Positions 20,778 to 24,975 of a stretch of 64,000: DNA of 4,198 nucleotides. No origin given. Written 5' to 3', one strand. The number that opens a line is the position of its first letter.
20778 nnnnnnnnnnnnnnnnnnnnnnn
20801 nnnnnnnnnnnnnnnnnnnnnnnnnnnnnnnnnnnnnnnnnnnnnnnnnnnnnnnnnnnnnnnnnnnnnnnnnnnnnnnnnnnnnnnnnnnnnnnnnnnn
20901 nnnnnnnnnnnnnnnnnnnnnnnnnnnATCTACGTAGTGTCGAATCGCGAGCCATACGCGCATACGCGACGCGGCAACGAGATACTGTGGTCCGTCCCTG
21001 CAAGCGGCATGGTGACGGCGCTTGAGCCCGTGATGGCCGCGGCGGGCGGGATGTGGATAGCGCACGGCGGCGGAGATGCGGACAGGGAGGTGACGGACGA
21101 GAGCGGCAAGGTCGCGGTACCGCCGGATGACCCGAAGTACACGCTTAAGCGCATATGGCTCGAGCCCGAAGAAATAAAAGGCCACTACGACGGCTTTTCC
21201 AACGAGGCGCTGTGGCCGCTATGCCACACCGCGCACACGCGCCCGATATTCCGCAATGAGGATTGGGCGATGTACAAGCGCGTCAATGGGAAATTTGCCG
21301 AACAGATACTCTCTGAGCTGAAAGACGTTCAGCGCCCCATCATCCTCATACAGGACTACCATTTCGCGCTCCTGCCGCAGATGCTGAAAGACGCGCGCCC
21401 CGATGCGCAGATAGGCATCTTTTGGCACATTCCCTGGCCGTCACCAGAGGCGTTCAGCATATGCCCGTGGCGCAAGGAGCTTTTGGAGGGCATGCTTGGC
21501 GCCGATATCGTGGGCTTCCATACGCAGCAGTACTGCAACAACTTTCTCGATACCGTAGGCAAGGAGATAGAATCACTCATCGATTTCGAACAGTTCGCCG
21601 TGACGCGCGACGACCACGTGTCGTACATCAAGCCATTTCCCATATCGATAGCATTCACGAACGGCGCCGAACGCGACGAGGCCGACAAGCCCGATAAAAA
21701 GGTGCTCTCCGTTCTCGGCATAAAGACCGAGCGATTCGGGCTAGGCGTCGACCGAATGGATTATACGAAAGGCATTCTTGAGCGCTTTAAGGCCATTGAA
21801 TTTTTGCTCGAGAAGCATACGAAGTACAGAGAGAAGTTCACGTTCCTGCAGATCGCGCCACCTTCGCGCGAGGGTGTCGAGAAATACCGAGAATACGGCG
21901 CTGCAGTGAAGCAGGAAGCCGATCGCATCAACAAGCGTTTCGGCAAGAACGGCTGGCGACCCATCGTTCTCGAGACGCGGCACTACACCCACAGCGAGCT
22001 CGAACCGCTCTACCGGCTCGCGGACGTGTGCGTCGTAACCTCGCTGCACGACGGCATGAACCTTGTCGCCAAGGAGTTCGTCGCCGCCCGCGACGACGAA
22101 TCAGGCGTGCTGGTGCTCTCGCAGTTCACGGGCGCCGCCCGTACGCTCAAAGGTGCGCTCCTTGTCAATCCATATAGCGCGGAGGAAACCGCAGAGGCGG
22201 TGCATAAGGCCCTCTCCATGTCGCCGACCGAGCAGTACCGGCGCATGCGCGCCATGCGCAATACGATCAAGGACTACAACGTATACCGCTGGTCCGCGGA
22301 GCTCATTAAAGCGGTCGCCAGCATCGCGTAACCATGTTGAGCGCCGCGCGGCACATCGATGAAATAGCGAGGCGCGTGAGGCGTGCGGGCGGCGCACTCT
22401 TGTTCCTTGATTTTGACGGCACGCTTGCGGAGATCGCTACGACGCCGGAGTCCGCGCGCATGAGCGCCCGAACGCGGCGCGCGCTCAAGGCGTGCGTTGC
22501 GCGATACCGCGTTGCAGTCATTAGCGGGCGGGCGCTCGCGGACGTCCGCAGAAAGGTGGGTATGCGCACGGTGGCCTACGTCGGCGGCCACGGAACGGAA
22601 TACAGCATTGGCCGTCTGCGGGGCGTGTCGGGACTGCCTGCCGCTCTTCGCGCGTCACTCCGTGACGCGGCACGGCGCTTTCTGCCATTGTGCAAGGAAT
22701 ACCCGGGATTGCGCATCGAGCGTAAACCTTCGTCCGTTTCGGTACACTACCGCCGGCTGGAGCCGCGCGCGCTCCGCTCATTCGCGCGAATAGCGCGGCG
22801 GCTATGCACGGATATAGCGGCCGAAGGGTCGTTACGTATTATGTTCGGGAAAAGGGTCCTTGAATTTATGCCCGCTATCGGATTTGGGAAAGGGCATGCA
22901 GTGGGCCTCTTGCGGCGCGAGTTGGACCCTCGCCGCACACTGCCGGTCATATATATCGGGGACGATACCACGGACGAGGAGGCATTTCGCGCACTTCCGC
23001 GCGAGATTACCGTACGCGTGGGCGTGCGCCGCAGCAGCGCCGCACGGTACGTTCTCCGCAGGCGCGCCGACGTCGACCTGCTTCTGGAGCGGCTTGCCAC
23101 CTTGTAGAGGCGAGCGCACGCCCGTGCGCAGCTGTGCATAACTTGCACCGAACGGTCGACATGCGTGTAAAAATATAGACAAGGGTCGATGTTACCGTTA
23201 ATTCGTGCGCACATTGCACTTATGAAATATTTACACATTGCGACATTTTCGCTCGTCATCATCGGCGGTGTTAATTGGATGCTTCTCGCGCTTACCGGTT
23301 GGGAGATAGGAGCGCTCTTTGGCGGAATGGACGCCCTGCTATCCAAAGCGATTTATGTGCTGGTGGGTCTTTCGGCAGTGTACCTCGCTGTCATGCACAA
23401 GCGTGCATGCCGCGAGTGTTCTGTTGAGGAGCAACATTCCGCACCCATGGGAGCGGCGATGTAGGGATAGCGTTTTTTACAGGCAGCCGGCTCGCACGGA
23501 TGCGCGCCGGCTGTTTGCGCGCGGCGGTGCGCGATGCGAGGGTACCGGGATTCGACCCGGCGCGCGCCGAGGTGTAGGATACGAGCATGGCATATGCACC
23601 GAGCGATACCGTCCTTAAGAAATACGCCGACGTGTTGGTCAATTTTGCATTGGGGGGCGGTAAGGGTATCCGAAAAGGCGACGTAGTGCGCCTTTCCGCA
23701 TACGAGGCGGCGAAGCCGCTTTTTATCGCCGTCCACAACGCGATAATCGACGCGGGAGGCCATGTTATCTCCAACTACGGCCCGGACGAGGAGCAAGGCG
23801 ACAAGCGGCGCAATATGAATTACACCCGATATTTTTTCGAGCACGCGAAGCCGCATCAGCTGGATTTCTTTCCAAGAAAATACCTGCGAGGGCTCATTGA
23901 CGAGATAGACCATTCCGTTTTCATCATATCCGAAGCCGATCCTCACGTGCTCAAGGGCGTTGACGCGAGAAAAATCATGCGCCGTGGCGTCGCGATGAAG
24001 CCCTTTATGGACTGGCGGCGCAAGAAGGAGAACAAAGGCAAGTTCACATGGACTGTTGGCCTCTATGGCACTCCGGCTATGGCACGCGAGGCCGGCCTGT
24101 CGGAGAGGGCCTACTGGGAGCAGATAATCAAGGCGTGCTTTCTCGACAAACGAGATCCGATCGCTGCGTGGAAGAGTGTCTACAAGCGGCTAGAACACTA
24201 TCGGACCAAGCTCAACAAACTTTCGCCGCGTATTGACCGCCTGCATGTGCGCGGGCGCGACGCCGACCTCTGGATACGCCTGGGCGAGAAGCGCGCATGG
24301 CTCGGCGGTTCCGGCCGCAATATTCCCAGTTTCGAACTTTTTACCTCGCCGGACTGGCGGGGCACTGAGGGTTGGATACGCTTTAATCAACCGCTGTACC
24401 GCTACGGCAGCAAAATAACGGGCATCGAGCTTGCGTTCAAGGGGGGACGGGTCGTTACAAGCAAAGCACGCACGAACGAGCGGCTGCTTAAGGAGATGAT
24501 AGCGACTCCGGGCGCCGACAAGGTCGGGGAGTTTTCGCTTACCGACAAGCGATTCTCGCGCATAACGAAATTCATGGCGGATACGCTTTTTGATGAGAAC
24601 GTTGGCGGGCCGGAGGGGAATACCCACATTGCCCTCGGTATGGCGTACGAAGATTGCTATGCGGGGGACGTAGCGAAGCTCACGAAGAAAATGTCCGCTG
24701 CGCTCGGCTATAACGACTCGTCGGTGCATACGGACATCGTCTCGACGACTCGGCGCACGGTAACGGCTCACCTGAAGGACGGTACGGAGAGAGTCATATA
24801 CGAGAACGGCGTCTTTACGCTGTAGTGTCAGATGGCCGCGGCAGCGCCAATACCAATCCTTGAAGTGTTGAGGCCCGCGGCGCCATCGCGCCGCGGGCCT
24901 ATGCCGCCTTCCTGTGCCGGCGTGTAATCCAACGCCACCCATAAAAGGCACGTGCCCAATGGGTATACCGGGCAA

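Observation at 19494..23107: Trehalose-6-phosphate synthase fused to a membrane sensor and HAMP module, with a co-located membrane protein and otsB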

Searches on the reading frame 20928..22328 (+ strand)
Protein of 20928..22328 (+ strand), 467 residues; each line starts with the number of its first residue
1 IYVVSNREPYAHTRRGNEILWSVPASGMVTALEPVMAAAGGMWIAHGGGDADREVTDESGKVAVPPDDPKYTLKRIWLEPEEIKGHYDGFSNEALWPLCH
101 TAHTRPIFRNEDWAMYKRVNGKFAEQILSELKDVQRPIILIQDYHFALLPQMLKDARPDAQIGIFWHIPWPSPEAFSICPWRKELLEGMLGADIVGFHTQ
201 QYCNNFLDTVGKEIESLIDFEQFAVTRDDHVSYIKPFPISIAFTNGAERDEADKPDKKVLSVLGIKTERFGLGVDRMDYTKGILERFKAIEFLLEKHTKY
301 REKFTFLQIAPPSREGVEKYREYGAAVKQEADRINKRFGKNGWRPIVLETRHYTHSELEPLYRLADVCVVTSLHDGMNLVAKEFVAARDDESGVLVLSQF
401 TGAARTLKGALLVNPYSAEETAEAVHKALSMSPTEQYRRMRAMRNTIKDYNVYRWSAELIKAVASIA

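Call 33: search_solved_structures(query=window:20928-22328:+, max_evalue=1e-20, show_alignments=2)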
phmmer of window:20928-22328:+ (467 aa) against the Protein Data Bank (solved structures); distinct sequences matched with E-value up to 1e-20: 23.
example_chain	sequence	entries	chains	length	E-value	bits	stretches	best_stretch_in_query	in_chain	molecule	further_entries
5jij_A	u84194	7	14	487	7.8e-82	278.4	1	3-465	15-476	Alpha,alpha-trehalose-phosphate synthase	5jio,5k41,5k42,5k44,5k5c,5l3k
6jbi_A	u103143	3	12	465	5.9e-80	272.3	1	3-460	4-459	Trehalose-6-phosphate synthase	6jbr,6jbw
5huv_A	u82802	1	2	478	2.3e-78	267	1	2-462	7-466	Alpha,alpha-trehalose-phosphate synthase [UDP-forming]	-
5hut_A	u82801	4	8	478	1.1e-77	264.7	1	2-462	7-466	Alpha,alpha-trehalose-phosphate synthase [UDP-forming]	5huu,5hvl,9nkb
9niq_A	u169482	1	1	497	1.3e-77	264.5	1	2-462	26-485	Alpha,alpha-trehalose-phosphate synthase [UDP-forming]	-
5hvo_A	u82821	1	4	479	3.8e-77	263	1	2-460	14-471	Alpha,alpha-trehalose-phosphate synthase (UDP-forming)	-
5hvm_A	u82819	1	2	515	7.9e-74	252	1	3-459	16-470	Alpha,alpha-trehalose-phosphate synthase (UDP-forming)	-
8fhw_A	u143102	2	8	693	1.2e-72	248.1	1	157-461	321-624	Alpha,alpha-trehalose-phosphate synthase (UDP-forming)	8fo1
5v0t_A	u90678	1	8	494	2.8e-70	240.3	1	25-462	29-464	Alpha,alpha-trehalose-phosphate synthase (UDP-forming)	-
6jak_A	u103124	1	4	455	4.5e-70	239.7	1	24-459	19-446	Trehalose-6-phosphate synthase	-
1gz5_A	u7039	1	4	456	4.5e-70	239.7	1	24-459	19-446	ALPHA-TREHALOSE-PHOSPHATE SYNTHASE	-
2wtx_A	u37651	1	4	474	5.1e-70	239.5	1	24-459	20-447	ALPHA, ALPHA-TREHALOSE-PHOSPHATE SYNTHASE [UDP-FORMING]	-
1uqt_A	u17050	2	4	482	5.5e-70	239.4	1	24-459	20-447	ALPHA, ALPHA-TREHALOSE-PHOSPHATE SYNTHASE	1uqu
5hxa_A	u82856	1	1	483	5.1e-69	236.2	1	25-459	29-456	Alpha,alpha-trehalose-phosphate synthase (UDP-forming)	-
5uof_A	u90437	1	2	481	1.9e-66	227.7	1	25-454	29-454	Alpha,alpha-trehalose-phosphate synthase (UDP-forming)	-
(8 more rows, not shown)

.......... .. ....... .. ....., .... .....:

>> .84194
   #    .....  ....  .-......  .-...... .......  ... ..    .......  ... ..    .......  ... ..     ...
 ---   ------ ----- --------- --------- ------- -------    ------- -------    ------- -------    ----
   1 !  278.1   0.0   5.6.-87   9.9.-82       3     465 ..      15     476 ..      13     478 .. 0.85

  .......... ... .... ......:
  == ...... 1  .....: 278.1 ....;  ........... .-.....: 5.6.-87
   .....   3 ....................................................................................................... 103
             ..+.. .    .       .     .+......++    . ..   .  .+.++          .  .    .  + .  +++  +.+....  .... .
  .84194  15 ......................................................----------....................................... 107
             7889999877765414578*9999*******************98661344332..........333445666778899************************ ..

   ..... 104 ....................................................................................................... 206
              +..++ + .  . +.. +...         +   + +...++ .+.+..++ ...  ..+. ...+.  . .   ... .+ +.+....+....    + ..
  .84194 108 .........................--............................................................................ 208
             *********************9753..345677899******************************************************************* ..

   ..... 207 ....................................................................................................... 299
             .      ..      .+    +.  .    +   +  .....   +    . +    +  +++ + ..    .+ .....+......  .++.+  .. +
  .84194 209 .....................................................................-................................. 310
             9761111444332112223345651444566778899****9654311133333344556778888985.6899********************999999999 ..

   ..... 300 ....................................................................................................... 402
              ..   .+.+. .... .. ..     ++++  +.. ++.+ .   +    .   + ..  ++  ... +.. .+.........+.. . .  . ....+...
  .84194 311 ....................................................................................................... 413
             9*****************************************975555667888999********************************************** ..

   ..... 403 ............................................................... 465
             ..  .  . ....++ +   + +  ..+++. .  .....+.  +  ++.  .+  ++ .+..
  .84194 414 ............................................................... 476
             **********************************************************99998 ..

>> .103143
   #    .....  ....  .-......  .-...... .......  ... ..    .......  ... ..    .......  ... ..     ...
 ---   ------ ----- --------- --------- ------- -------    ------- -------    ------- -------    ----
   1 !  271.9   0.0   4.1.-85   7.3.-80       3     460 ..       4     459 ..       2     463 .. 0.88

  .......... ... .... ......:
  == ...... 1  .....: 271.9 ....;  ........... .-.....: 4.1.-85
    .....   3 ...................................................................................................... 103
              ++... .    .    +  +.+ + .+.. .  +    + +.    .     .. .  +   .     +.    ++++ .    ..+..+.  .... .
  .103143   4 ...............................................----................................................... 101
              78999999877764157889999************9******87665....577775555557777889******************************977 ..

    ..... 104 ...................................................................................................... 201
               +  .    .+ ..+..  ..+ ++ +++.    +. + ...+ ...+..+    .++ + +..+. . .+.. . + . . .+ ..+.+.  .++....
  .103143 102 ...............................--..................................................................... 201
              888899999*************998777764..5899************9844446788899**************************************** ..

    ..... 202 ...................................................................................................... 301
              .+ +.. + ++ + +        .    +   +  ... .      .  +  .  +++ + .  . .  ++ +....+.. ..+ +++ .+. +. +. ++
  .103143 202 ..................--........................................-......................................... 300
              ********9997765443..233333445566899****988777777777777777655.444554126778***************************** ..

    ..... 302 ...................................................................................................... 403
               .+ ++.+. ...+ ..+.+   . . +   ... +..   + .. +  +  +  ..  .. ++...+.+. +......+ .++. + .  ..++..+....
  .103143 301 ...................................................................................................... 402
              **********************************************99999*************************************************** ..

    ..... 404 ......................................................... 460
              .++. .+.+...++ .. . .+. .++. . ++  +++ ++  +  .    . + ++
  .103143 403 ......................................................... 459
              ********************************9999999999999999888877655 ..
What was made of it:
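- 20928..22328 (+): GT20 (OtsA-type) catalytic domain, aa 276-742. Best PDB match is 5jij, M. thermoresistibile OtsA, at 7.8e-82, with the SNREP, DYH, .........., APPSRE and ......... motifs aligned (call 33).
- Closest known: Canonical soluble OtsA. Same: GT20 fold and substrate motifs: 7.8e-82 to 5jij and 4.5e-70 to 1gz5 (call 33).
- The Gly-Gly loop reads Ser-Gly (call 33). The G6P/UDP-Glc motifs are kept (call 33).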

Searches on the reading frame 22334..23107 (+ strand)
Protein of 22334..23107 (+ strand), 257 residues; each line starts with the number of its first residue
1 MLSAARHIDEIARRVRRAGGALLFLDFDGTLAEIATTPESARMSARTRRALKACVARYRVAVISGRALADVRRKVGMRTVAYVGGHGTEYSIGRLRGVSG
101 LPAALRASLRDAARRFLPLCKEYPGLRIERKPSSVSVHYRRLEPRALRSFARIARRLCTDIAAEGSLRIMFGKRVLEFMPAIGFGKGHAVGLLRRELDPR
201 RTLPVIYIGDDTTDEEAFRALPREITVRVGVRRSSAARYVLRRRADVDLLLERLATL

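Call 3: search_protein_families(library=pfam, proteins=[window:22334-23107:+], max_evalue=0.01)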
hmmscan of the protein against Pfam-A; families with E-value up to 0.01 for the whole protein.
window:22334-23107:+ (257 aa): 3 families
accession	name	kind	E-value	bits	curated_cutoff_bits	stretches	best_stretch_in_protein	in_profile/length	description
PF02358.22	Trehalose_PPase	-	1.3e-31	110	27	1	24-224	1-206/235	Trehalose-phosphatase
PF08282.18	Hydrolase_3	-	0.0051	17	20.9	0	23-73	1-47/255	haloacid dehalogenase-like hydrolase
PF12710.13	HAD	-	0.0093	16.8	27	0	24-71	2-51/189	haloacid dehalogenase-like hydrolase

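Call 4: search_protein_families(library=ncbifam, proteins=[window:22334-23107:+], max_evalue=0.01)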
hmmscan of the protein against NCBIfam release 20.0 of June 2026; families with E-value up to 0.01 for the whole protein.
window:22334-23107:+ (257 aa): 6 families
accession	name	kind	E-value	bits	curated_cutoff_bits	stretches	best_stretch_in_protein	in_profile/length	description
NF011071.0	PRK14501.1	equivalog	2.3e-41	141.9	634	1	6-255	479-725/729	bifunctional alpha,alpha-trehalose-phosphate synthase (UDP-forming)/trehalose-phosphatase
TIGR00685.1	T6PP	equivalog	3.8e-38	131.8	68.05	1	22-255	5-249/250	trehalose-phosphatase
NF007560.0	PRK10187.1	equivalog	4.5e-20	72.1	327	1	23-255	17-244/266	trehalose-phosphatase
TIGR01484.1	HAD-SF-IIB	subfamily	3.4e-16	60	41.8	1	22-227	1-221/221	HAD-IIB family hydrolase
TIGR01662.1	HAD-SF-IIIA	subfamily_domain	0.00035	20.7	44.6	1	22-67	2-51/141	HAD-IIIA family hydrolase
TIGR00099.1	Cof-subfamily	subfamily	0.00042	20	137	1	22-72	1-47/256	Cof-type HAD-IIB family hydrolase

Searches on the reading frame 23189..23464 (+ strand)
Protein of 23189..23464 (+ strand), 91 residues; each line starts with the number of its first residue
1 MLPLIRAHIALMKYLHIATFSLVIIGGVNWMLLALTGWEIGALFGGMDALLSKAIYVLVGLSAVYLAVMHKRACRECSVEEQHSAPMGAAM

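Call 3: search_protein_families(library=pfam, proteins=[window:23189-23464:+], max_evalue=0.01)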
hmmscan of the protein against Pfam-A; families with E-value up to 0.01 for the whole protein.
window:23189-23464:+ (91 aa): 1 family
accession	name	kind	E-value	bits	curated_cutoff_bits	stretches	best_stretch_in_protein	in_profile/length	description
PF04070.17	DUF378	-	2.5e-14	53.3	25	1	14-68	2-57/60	Domain of unknown function (DUF378)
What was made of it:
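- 23189..23464 (+): DUF378 small two-TM membrane protein (91 aa); recurrent downstream neighbour, function unknown. PF04070 E 2.5e-14 (call 3).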

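Call 4: search_protein_families(library=ncbifam, proteins=[window:23189-23464:+], max_evalue=0.01)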
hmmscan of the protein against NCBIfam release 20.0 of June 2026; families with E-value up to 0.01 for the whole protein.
window:23189-23464:+ (91 aa): 0 families

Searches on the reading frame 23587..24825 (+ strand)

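Call 3: search_protein_families(library=pfam, proteins=[window:23587-24825:+], max_evalue=0.01)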
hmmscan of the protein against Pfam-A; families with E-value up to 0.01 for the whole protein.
window:23587-24825:+ (412 aa): 1 family
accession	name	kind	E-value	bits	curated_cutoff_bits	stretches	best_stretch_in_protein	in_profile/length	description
PF02073.20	Peptidase_M29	-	7.3e-91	305.4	27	1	8-410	3-406/406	Thermophilic metalloprotease (M29)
